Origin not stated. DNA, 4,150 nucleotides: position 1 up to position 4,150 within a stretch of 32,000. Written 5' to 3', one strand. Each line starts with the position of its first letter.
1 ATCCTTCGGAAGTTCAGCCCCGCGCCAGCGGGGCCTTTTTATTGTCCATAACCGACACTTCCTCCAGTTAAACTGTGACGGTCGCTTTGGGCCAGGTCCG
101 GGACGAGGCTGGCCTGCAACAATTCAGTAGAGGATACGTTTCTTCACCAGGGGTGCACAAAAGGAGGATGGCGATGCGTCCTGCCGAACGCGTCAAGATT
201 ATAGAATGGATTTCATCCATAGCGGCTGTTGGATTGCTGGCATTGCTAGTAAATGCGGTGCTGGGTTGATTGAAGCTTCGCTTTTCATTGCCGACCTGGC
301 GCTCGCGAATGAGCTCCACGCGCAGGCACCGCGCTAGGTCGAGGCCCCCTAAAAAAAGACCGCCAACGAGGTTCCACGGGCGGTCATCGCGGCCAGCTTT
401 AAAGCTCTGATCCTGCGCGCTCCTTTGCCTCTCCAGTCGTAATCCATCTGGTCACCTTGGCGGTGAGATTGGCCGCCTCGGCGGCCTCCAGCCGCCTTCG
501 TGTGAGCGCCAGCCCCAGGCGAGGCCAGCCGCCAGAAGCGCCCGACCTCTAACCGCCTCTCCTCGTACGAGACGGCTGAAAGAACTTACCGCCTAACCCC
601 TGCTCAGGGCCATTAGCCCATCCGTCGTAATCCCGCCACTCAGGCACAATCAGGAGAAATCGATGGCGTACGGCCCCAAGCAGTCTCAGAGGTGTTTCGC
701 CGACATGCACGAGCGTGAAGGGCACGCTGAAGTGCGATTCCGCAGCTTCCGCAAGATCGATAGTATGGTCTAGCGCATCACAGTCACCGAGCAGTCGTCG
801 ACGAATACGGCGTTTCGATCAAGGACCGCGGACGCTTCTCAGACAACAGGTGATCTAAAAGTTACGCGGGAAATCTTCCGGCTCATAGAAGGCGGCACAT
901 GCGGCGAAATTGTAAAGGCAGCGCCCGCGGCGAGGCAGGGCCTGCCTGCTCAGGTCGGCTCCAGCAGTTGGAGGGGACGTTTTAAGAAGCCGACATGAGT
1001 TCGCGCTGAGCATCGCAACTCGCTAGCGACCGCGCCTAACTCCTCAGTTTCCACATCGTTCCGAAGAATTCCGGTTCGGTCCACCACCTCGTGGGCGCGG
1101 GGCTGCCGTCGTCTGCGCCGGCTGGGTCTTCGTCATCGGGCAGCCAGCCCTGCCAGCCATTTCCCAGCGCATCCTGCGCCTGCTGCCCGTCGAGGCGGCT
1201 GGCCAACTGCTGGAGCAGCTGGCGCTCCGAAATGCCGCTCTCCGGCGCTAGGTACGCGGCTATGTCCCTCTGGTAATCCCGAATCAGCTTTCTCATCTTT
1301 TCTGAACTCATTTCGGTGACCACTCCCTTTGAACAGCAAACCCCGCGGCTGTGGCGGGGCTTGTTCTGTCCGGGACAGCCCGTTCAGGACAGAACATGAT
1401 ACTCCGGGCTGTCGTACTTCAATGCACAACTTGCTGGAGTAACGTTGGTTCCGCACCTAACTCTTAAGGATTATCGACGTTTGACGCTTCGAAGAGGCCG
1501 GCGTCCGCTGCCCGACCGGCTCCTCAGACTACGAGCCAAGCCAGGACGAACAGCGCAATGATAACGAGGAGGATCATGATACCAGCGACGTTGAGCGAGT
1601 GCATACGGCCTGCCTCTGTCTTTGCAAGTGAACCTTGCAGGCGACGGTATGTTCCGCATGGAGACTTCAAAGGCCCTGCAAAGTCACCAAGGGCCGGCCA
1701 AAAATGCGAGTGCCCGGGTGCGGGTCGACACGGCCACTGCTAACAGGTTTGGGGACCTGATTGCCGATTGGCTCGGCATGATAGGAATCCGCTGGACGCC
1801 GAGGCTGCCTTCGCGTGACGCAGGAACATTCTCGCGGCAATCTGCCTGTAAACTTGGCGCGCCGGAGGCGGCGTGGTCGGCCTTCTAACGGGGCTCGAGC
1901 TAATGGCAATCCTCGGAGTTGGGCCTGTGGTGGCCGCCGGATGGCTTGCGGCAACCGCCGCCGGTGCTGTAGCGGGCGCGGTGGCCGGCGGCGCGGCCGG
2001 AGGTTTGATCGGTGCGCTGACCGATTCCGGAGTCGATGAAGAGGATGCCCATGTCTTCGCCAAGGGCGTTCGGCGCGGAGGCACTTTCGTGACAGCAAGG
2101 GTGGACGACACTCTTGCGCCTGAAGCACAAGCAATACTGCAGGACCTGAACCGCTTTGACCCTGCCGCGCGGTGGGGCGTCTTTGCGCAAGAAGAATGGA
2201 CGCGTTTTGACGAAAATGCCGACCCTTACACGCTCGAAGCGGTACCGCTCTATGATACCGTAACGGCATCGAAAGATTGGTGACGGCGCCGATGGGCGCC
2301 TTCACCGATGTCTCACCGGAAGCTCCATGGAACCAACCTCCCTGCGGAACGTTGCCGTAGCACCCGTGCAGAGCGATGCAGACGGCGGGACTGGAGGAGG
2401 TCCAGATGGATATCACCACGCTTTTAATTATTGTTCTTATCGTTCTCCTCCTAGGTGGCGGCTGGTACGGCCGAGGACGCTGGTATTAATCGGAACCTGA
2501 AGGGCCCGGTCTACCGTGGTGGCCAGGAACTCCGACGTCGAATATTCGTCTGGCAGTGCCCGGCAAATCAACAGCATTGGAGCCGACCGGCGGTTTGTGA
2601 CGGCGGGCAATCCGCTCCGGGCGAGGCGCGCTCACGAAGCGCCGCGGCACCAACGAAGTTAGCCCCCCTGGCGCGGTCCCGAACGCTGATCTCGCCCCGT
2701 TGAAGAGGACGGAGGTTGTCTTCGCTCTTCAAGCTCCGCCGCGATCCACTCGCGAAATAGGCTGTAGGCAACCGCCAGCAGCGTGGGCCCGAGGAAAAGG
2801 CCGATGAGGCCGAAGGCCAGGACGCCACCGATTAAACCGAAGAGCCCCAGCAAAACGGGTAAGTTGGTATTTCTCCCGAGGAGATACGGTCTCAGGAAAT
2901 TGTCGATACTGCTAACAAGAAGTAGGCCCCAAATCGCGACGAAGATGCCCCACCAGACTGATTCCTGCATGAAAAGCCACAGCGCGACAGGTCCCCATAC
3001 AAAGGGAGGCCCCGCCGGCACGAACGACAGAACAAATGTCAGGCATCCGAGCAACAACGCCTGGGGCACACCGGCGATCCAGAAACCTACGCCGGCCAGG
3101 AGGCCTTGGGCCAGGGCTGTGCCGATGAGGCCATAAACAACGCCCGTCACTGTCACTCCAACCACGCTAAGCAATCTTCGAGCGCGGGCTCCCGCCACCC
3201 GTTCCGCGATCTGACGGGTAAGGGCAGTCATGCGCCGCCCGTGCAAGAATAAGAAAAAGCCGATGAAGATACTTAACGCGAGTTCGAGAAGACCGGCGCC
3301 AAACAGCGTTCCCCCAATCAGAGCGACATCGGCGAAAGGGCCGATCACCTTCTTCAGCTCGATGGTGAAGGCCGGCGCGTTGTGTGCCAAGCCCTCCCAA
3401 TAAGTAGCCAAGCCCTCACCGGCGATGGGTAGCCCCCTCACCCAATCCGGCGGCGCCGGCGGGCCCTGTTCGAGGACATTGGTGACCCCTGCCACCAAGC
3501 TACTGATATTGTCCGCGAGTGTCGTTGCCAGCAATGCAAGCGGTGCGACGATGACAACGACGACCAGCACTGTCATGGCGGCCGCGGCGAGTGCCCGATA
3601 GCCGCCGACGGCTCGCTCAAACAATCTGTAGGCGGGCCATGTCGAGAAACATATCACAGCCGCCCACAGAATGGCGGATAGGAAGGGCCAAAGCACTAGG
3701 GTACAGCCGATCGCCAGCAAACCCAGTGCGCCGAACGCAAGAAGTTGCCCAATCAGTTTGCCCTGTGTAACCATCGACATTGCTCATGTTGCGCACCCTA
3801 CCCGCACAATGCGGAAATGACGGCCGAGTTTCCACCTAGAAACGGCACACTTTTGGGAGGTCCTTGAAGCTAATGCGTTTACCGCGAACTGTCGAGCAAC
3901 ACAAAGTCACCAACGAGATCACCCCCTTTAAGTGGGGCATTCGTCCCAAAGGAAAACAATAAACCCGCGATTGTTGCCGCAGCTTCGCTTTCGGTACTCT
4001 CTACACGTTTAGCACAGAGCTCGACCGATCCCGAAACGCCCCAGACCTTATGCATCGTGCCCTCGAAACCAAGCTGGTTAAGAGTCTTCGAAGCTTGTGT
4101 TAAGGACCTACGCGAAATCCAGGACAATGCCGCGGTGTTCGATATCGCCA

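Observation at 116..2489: Three unannotated hydrophobic micro-ORFs, each with an SD and a general-stress (EcfG/RpoE2-type) promoter pattern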

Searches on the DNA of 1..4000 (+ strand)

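Call 10: search_dna_similar(query=window:1-4000:+, collection=plasmids, mode=near)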
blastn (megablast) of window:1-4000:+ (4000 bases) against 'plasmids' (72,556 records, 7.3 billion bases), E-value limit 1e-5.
Records with a match: 76; places in all: 81; records where one place covers at least 80% of the query: 33.
Best place of each record, by identity: >=99% 17; 95-99% 17; 90-95% 9; 80-90% 33.
By first word of the organism name: Sinorhizobium 72; Rhizobium 4.
By predicted mobility (MOB-suite, as given by PLSDB): conjugative 48; mobilizable 16; non-mobilizable 12.
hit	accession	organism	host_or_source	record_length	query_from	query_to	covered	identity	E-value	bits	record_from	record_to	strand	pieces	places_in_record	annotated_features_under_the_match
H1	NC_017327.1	Sinorhizobium meliloti SM11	-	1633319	1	4000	100%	100.0%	0e+0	7586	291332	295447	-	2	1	none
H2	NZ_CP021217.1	Sinorhizobium meliloti RU11/001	-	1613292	1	4000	100%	100.0%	0e+0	7376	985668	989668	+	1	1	none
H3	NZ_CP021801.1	Sinorhizobium meliloti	Medicago sativa,Single Cell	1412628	1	4000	100%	99.9%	0e+0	7365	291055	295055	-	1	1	none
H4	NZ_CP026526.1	Sinorhizobium meliloti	Medicago sativa L. subsp. ambigua,Cell ...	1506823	1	4000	100%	99.8%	0e+0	7337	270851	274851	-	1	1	none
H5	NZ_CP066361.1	Sinorhizobium meliloti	Medicago lupulina L.,nodules of ...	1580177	1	4000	100%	99.8%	0e+0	7332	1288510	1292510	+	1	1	none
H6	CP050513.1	Sinorhizobium meliloti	Medicago sativa,cell culture,root nodule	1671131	1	4000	100%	99.6%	0e+0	7304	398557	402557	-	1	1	AI-2E family transporter | hypothetical protein (x2)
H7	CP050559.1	Sinorhizobium meliloti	Melilotus officinalis,cell culture,root ...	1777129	1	4000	100%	99.6%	0e+0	7293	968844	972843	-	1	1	AI-2E family transporter | hypothetical protein (x2)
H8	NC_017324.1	Sinorhizobium meliloti BL225C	-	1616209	1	4000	100%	99.5%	0e+0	7286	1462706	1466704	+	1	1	none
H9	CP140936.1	Sinorhizobium meliloti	Medicago lupulina,whole organism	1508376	1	4000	100%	99.4%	0e+0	7254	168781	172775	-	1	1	AI-2E family transporter | hypothetical protein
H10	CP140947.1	Sinorhizobium meliloti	Medicago lupulina,whole organism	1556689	1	4000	100%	99.4%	0e+0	7254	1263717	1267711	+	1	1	AI-2E family transporter | hypothetical protein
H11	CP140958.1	Sinorhizobium meliloti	Medicago lupulina,whole organism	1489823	1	4000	100%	99.4%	0e+0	7254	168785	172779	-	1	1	AI-2E family transporter | hypothetical protein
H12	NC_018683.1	Sinorhizobium meliloti Rm41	-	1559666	1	4000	100%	99.3%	0e+0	7234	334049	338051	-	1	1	none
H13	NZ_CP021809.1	Sinorhizobium meliloti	Medicago sativa,Single Cell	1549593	1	4000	100%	99.3%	0e+0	7234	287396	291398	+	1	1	none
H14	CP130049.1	Sinorhizobium meliloti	Medicago,Cell culture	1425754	1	4000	100%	99.0%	0e+0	7164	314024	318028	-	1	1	AI-2E family transporter | hypothetical protein (x2)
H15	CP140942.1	Sinorhizobium meliloti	Medicago lupulina,whole organism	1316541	1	4000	100%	98.9%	0e+0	7173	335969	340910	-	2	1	AI-2E family transporter | IS5-like element ISRm4-3 family transposase | hypothetical protein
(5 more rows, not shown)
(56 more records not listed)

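Call 11: get_annotated_region(hit=H6, flank=1500)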
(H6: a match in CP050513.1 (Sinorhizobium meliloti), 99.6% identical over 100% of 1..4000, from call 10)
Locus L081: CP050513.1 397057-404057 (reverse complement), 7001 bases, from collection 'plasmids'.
description: Sinorhizobium meliloti strain RCAM1750 plasmid p_1, complete sequence
organism: Sinorhizobium meliloti (NCBI taxid 382)
taxonomy: Bacteria; Pseudomonadota; Alphaproteobacteria; Hyphomicrobiales; Rhizobiaceae; Sinorhizobium; Sinorhizobium meliloti
host: -; source: Medicago sativa,cell culture,root nodule; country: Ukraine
typing (MOB-suite, as given by PLSDB): conjugative; relaxase MOBQ; mating-pair formation MPF_T
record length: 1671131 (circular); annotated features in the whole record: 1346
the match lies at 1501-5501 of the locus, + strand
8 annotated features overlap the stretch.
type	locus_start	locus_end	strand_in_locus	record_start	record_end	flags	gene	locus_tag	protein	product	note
CDS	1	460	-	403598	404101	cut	-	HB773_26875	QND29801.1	cupin domain-containing protein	-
CDS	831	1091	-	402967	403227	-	-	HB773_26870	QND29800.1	hypothetical protein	-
CDS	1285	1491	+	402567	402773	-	-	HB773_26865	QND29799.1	CsbD family protein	-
CDS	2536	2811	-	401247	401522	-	-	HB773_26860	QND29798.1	hypothetical protein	-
CDS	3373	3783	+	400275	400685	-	-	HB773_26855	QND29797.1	hypothetical protein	-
CDS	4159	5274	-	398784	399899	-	-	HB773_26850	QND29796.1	AI-2E family transporter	-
CDS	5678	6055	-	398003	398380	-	-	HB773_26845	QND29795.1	DUF4112 domain-containing protein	-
CDS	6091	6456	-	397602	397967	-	-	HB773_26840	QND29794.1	DUF1810 family protein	-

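Call 12: get_annotated_region(hit=H14, flank=1500)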
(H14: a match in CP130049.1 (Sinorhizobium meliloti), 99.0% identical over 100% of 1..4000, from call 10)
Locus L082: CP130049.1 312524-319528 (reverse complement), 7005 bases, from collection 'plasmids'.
description: Sinorhizobium meliloti strain R28 plasmid pSymA, complete sequence
organism: Sinorhizobium meliloti (NCBI taxid 382)
taxonomy: Bacteria; Pseudomonadota; Alphaproteobacteria; Hyphomicrobiales; Rhizobiaceae; Sinorhizobium; Sinorhizobium meliloti
host: -; source: Medicago,Cell culture; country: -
typing (MOB-suite, as given by PLSDB): conjugative; relaxase MOBQ; mating-pair formation MPF_T
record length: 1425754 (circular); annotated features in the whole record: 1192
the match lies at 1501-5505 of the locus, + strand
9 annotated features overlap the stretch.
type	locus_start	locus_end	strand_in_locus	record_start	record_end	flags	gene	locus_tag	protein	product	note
CDS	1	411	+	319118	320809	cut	-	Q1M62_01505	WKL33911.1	dihydroxyacetone kinase family protein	-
CDS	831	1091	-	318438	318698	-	-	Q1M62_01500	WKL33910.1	hypothetical protein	-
CDS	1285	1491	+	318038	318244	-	-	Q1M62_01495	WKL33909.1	CsbD family protein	-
CDS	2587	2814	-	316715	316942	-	-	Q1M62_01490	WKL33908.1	hypothetical protein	-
CDS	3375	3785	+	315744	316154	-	-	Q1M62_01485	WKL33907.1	hypothetical protein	-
CDS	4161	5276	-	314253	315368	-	-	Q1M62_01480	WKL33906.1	AI-2E family transporter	-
CDS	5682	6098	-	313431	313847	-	-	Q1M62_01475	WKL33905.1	DUF4112 domain-containing protein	-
CDS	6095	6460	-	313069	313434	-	-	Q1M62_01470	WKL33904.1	DUF1810 family protein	-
CDS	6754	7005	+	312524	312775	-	-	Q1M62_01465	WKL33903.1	hypothetical protein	-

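Call 15: search_dna_similar(query=window:1-2600:+, collection=plasmids, mode=near, max_rows=60)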
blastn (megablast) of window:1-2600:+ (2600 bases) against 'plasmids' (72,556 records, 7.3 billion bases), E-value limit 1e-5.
Records with a match: 76; places in all: 84; records where one place covers at least 80% of the query: 31.
Best place of each record, by identity: >=99% 17; 95-99% 17; 90-95% 6; 80-90% 36.
By first word of the organism name: Sinorhizobium 72; Rhizobium 4.
By predicted mobility (MOB-suite, as given by PLSDB): conjugative 48; mobilizable 16; non-mobilizable 12.
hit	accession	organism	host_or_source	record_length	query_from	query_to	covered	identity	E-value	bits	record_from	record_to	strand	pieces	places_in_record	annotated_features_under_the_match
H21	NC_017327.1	Sinorhizobium meliloti SM11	-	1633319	1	2600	100%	100.0%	0e+0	4796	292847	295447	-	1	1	none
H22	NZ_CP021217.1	Sinorhizobium meliloti RU11/001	-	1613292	1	2600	100%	100.0%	0e+0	4796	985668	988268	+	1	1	none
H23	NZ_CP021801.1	Sinorhizobium meliloti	Medicago sativa,Single Cell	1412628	1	2600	100%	99.9%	0e+0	4785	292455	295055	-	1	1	none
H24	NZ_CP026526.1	Sinorhizobium meliloti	Medicago sativa L. subsp. ambigua,Cell ...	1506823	1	2600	100%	99.7%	0e+0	4763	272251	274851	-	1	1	none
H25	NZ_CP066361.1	Sinorhizobium meliloti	Medicago lupulina L.,nodules of ...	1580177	1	2600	100%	99.7%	0e+0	4758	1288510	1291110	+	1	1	none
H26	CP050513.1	Sinorhizobium meliloti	Medicago sativa,cell culture,root nodule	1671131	1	2600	100%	99.5%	0e+0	4730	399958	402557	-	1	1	hypothetical protein (x2)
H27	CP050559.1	Sinorhizobium meliloti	Melilotus officinalis,cell culture,root ...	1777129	1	2600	100%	99.5%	0e+0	4730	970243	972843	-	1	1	hypothetical protein (x2)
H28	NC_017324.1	Sinorhizobium meliloti BL225C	-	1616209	1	2600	100%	99.5%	0e+0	4724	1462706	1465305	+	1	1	none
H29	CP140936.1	Sinorhizobium meliloti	Medicago lupulina,whole organism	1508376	1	2600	100%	99.2%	0e+0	4674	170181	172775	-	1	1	hypothetical protein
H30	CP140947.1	Sinorhizobium meliloti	Medicago lupulina,whole organism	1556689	1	2600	100%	99.2%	0e+0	4674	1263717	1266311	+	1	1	hypothetical protein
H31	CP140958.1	Sinorhizobium meliloti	Medicago lupulina,whole organism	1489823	1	2600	100%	99.2%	0e+0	4674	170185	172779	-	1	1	hypothetical protein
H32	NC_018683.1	Sinorhizobium meliloti Rm41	-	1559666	1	2600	100%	99.0%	0e+0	4665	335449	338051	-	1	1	none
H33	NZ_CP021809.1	Sinorhizobium meliloti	Medicago sativa,Single Cell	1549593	1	2600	100%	99.0%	0e+0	4665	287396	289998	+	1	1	none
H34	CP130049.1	Sinorhizobium meliloti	Medicago,Cell culture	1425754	1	2600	100%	99.0%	0e+0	4654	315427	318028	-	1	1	hypothetical protein (x2)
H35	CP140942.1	Sinorhizobium meliloti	Medicago lupulina,whole organism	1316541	1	2600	100%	98.9%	0e+0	4662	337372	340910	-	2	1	IS5-like element ISRm4-3 family transposase | hypothetical protein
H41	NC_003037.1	Sinorhizobium meliloti 1021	-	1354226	22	2600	99%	99.2%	0e+0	4649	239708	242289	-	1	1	none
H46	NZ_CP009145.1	Sinorhizobium meliloti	Medicago orbicularis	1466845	10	2600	100%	96.9%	0e+0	4346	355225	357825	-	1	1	none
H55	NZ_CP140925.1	Sinorhizobium medicae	Medicago lupulina,whole organism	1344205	407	1863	56%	89.4%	0e+0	1829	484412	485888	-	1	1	record has no annotation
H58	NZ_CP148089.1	Sinorhizobium meliloti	Medicago sativa,cell culture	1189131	372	1797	52%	87.1%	0e+0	1521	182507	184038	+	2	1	record has no annotation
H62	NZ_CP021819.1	Sinorhizobium meliloti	Medicago truncatula,Single Cell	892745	1860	2600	28%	91.4%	0e+0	1022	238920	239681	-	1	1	none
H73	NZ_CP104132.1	Sinorhizobium sp. K101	Phaseolus vulgaris,cell ...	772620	2007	2600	23%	88.8%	0e+0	725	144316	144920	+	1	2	none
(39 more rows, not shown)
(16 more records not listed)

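Call 16: get_annotated_region(hit=H41, flank=3000)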
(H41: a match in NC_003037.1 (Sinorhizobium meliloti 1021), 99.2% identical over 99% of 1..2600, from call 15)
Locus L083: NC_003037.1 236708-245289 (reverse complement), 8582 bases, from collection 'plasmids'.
description: Sinorhizobium meliloti 1021 plasmid pSymA, complete sequence
organism: Sinorhizobium meliloti 1021 (NCBI taxid 266834)
taxonomy: Bacteria; Pseudomonadota; Alphaproteobacteria; Hyphomicrobiales; Rhizobiaceae; Sinorhizobium; Sinorhizobium meliloti; Sinorhizobium meliloti 1021
host: -; source: -; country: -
typing (MOB-suite, as given by PLSDB): conjugative; relaxase MOBQ; mating-pair formation MPF_T
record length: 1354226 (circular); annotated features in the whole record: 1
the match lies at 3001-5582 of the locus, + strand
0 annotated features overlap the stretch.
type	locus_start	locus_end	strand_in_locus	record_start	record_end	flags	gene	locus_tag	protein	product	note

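Call 40: get_annotated_region(hit=H55, flank=1500)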
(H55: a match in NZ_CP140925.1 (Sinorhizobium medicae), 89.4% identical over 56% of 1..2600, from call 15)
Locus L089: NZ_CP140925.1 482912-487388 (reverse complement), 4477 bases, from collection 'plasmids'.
description: Sinorhizobium medicae strain ml18 plasmid pSymA, complete sequence
organism: Sinorhizobium medicae (NCBI taxid 110321)
taxonomy: Bacteria; Pseudomonadota; Alphaproteobacteria; Hyphomicrobiales; Rhizobiaceae; Sinorhizobium; Sinorhizobium medicae
host: -; source: Medicago lupulina,whole organism; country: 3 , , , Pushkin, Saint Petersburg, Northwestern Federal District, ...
typing (MOB-suite, as given by PLSDB): conjugative; relaxase MOBQ; mating-pair formation MPF_T
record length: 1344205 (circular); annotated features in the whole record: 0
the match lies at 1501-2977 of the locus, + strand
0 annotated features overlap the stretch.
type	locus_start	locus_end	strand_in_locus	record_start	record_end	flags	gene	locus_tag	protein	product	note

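Call 41: get_annotated_region(hit=H58, flank=1500)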
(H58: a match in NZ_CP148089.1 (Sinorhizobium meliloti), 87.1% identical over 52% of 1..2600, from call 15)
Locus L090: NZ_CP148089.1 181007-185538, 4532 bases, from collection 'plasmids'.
description: Sinorhizobium meliloti strain 1132 plasmid pEm1132c, complete sequence
organism: Sinorhizobium meliloti (NCBI taxid 382)
taxonomy: Bacteria; Pseudomonadota; Alphaproteobacteria; Hyphomicrobiales; Rhizobiaceae; Sinorhizobium; Sinorhizobium meliloti
host: -; source: Medicago sativa,cell culture; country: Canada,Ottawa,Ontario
typing (MOB-suite, as given by PLSDB): conjugative; relaxase MOBP,MOBQ; mating-pair formation MPF_T
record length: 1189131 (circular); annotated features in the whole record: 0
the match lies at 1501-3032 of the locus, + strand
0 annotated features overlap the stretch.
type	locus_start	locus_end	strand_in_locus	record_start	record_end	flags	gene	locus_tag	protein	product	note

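Call 42: get_annotated_region(hit=H62, flank=1500)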
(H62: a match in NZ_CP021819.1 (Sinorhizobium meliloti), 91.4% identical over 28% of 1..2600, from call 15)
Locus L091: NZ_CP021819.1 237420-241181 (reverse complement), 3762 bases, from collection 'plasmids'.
description: Sinorhizobium meliloti strain M162 plasmid psymA, complete sequence
organism: Sinorhizobium meliloti (NCBI taxid 382)
taxonomy: Bacteria; Pseudomonadota; Alphaproteobacteria; Hyphomicrobiales; Rhizobiaceae; Sinorhizobium; Sinorhizobium meliloti
host: -; source: Medicago truncatula,Single Cell; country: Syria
typing (MOB-suite, as given by PLSDB): conjugative; replicon rep_cluster_287; relaxase MOBQ,MOBQ; mating-pair formation MPF_T
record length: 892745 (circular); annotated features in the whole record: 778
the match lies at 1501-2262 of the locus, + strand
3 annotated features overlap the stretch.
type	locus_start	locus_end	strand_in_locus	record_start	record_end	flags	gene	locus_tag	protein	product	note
CDS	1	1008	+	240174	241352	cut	-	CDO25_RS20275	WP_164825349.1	Fic family protein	-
CDS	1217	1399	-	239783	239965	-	-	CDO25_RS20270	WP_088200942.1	hypothetical protein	-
CDS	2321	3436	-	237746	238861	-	-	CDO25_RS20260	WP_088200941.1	AI-2E family transporter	GO:1905887 - autoinducer AI-2 transmembrane transport [Evidence IEA]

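Call 43: get_annotated_region(hit=H73, flank=1500)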
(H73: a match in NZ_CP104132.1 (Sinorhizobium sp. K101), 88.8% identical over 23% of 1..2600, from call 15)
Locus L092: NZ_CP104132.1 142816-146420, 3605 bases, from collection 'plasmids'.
description: Sinorhizobium sp. K101 plasmid pK101b, complete sequence
organism: Sinorhizobium sp. K101 (NCBI taxid 2976820)
taxonomy: Bacteria; Pseudomonadota; Alphaproteobacteria; Hyphomicrobiales; Rhizobiaceae; Sinorhizobium; Sinorhizobium sp. K101
host: -; source: Phaseolus vulgaris,cell culture,Phaseolus vulgaris nodule,nodule from plant grown in inoculum free soil; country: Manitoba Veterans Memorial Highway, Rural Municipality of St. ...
typing (MOB-suite, as given by PLSDB): non-mobilizable
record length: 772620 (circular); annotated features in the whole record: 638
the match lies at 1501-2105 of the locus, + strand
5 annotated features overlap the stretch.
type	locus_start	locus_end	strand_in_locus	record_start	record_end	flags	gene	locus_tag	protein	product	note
CDS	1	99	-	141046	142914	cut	-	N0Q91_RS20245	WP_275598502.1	HWE histidine kinase domain-containing protein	-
CDS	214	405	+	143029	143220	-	-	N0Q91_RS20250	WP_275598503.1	hypothetical protein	-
CDS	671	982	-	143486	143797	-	-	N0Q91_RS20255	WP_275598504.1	LLM class flavin-dependent oxidoreductase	-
CDS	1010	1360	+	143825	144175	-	-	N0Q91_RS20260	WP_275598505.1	Rrf2 family transcriptional regulator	-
CDS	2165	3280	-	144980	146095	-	-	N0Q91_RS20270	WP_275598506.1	AI-2E family transporter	GO:1905887 - autoinducer AI-2 transmembrane transport [Evidence IEA]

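Call 44: get_annotated_region(hit=H46, flank=1500)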
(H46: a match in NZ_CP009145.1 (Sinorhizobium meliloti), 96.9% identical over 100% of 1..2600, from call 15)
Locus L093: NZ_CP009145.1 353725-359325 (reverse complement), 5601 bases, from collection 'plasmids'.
description: Sinorhizobium meliloti strain RMO17 plasmid pSymA, complete sequence
organism: Sinorhizobium meliloti (NCBI taxid 382)
taxonomy: Bacteria; Pseudomonadota; Alphaproteobacteria; Hyphomicrobiales; Rhizobiaceae; Sinorhizobium; Sinorhizobium meliloti
host: -; source: Medicago orbicularis; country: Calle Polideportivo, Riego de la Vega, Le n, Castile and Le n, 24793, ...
typing (MOB-suite, as given by PLSDB): conjugative; relaxase MOBQ; mating-pair formation MPF_T
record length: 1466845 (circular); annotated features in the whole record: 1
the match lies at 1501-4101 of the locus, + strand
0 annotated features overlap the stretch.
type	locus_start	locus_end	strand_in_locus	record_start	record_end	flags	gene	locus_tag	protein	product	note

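Call 81: search_dna_similar(query=L123:1500-2400:+, collection=plasmids, mode=near, max_rows=60)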
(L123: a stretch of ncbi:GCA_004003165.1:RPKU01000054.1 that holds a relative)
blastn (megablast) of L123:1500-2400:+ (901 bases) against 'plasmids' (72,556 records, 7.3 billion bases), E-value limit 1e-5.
Records with a match: 36; places in all: 48; records where one place covers at least 80% of the query: 2.
Best place of each record, by identity: >=99% 3; 95-99% 1; 90-95% 12; 80-90% 20.
By first word of the organism name: Sinorhizobium 36.
By predicted mobility (MOB-suite, as given by PLSDB): mobilizable 18; conjugative 15; non-mobilizable 3.
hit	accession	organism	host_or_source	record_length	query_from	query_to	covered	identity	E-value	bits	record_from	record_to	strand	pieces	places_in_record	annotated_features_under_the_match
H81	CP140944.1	Sinorhizobium meliloti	Medicago lupulina,whole organism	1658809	1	901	100%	99.8%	0e+0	1653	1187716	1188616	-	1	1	hypothetical protein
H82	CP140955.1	Sinorhizobium meliloti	Medicago lupulina,whole organism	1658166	1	901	100%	99.8%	0e+0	1653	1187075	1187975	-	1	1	hypothetical protein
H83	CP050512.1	Sinorhizobium meliloti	Medicago sativa,cell culture,root nodule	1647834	1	676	75%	99.7%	0e+0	1238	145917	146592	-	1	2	hypothetical protein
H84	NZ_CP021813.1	Sinorhizobium meliloti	Medicago truncatula,Single Cell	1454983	302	749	50%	84.8%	1e-120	440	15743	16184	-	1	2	none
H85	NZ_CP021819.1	Sinorhizobium meliloti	Medicago truncatula,Single Cell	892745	302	749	50%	84.8%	1e-120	440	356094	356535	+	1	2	hypothetical protein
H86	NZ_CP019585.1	Sinorhizobium meliloti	Medicago arborea,tissue sample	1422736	342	749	45%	85.3%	2e-114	420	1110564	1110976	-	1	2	record has no annotation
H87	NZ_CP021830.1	Sinorhizobium meliloti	Medicago truncatula,Single Cell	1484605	342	749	45%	85.3%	2e-114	420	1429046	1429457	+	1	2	record has no annotation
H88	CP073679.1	Sinorhizobium meliloti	Medicago truncatula,cell culture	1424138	342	749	45%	85.3%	2e-114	420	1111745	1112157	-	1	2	none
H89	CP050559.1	Sinorhizobium meliloti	Melilotus officinalis,cell culture,root ...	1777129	342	749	45%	85.3%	2e-114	420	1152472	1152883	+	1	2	none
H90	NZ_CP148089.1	Sinorhizobium meliloti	Medicago sativa,cell culture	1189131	342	749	45%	85.3%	2e-114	420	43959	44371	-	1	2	record has no annotation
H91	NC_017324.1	Sinorhizobium meliloti BL225C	-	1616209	342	749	45%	85.1%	9e-113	414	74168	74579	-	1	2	none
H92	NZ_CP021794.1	Sinorhizobium meliloti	Medicago sativa,Single Cell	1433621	342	749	45%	85.1%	9e-113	414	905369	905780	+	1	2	none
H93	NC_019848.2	Sinorhizobium meliloti GR4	-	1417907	342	746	45%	85.5%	5e-115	422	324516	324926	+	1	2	record has no annotation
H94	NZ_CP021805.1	Sinorhizobium meliloti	Medicago truncatula,Single Cell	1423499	342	749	45%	84.8%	4e-111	409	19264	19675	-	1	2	none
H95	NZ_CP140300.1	Sinorhizobium kummerowiae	Kummerowia stipulacea,Pure culture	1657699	1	901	37%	95.8%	4e-126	536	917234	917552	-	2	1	none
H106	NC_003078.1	Sinorhizobium meliloti 1021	-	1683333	210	301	10%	91.4%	5e-26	126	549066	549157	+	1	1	none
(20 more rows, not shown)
